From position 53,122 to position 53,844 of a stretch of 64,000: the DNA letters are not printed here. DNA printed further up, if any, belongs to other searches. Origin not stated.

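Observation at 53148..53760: Cassette E: perfect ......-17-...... promoter followed by a terminator-like leader hairpin (possible attenuator) before a 141-aa GC-rich gene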

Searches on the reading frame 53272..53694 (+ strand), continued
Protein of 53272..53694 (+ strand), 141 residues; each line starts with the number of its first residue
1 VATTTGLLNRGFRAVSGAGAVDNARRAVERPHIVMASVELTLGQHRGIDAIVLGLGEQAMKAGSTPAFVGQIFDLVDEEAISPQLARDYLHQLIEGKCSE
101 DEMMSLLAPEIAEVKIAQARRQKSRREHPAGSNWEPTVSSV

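Call 51: find_homologous_proteins(query=A4, max_evalue=0.01)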
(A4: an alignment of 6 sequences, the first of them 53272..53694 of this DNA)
Query A4 (6 sequences) (141 aa, profile of the alignment): 6 proteins with E <= 0.01 among 4109 candidates.
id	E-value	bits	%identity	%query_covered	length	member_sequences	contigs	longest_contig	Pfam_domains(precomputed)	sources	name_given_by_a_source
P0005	1.2e-74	267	74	99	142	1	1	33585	-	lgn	-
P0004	2.5e-74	266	71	100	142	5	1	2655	-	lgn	-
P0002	3.7e-74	265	84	100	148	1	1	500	-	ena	-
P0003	4.0e-74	265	73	100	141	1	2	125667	-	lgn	-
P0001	8.6e-74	264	100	100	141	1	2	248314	-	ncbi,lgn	-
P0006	4.3e-50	187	41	90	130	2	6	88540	-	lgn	-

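Call 67: search_protein_families(library=ncbifam, proteins=[window:53272-53694:+, P0006], max_evalue=0.1)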
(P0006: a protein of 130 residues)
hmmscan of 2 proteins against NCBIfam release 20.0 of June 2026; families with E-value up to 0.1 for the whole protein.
window:53272-53694:+ (141 aa): 1 family
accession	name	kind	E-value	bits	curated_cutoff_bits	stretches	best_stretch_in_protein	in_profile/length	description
NF004013.0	PRK05477.1-3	equivalog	0.02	13.4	653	1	60-105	387-432/501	Asp-tRNA(Asn)/Glu-tRNA(Gln) amidotransferase subunit GatB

P0006 (130 aa): 1 family
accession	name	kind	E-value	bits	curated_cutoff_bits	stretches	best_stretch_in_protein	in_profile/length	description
TIGR01803.1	CM-like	subfamily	0.065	13.4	73.35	0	34-80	34-80/82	chorismate mutase family protein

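Call 68: search_protein_families(library=padloc, proteins=[window:53272-53694:+, P0006], max_evalue=0.1)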
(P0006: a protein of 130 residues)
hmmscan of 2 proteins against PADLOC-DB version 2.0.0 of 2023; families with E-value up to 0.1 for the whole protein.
window:53272-53694:+ (141 aa): 0 families

P0006 (130 aa): 0 families

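Call 69: search_solved_structures(query=A4, max_evalue=10, show_alignments=2)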
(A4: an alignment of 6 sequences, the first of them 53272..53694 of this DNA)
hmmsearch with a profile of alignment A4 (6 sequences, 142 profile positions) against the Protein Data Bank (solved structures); distinct sequences matched with E-value up to 10: 11.
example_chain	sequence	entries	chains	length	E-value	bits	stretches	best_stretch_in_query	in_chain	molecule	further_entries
4ozr_U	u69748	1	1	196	0.25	14.5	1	44-83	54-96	Retinoid X receptor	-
4ozt_U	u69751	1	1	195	0.26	14.5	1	44-83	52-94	Retinoid X receptor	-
2q60_A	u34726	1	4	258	0.57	13.4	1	44-95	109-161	Retinoid X receptor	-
1h9u_A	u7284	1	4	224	0.71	13.1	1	44-83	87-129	RETINOID X RECEPTOR, BETA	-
1uhl_A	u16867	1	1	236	0.76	13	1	44-83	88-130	Retinoic acid receptor RXR-beta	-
7a78_A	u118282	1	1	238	0.77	13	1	44-83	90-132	Retinoic acid receptor RXR-beta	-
5i4v_B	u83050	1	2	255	0.83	12.9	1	44-83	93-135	Retinoic acid receptor RXR-beta,Nuclear receptor coactivator 2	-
5kya_B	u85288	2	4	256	0.84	12.9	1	44-83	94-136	Retinoic acid receptor RXR-beta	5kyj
5hjp_A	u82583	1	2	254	0.85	12.8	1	44-83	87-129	Retinoic acid receptor RXR-beta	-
3eyb_A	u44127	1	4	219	0.87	12.8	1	44-83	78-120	Nuclear hormone receptor RXR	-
1dkf_A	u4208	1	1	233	0.96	12.7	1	42-83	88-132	PROTEIN (RETINOID X RECEPTOR-ALPHA)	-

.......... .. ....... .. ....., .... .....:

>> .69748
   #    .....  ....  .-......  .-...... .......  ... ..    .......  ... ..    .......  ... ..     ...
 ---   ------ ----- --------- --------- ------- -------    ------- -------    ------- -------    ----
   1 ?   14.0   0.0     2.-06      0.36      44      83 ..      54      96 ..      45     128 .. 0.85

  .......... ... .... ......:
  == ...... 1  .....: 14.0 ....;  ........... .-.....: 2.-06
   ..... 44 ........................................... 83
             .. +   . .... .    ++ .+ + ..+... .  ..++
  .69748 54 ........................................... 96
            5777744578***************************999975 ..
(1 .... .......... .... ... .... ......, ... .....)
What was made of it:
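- Tried and rejected: PDB sequence search (call 69).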

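Call 73: search_dna_similar(query=window:53272-53694:+, collection=phages, mode=protein, max_evalue=0.01, max_rows=10)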
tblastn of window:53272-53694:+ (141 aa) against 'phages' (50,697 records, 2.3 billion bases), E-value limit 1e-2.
No match.
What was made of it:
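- Tried and rejected: The phage collection (call 73).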
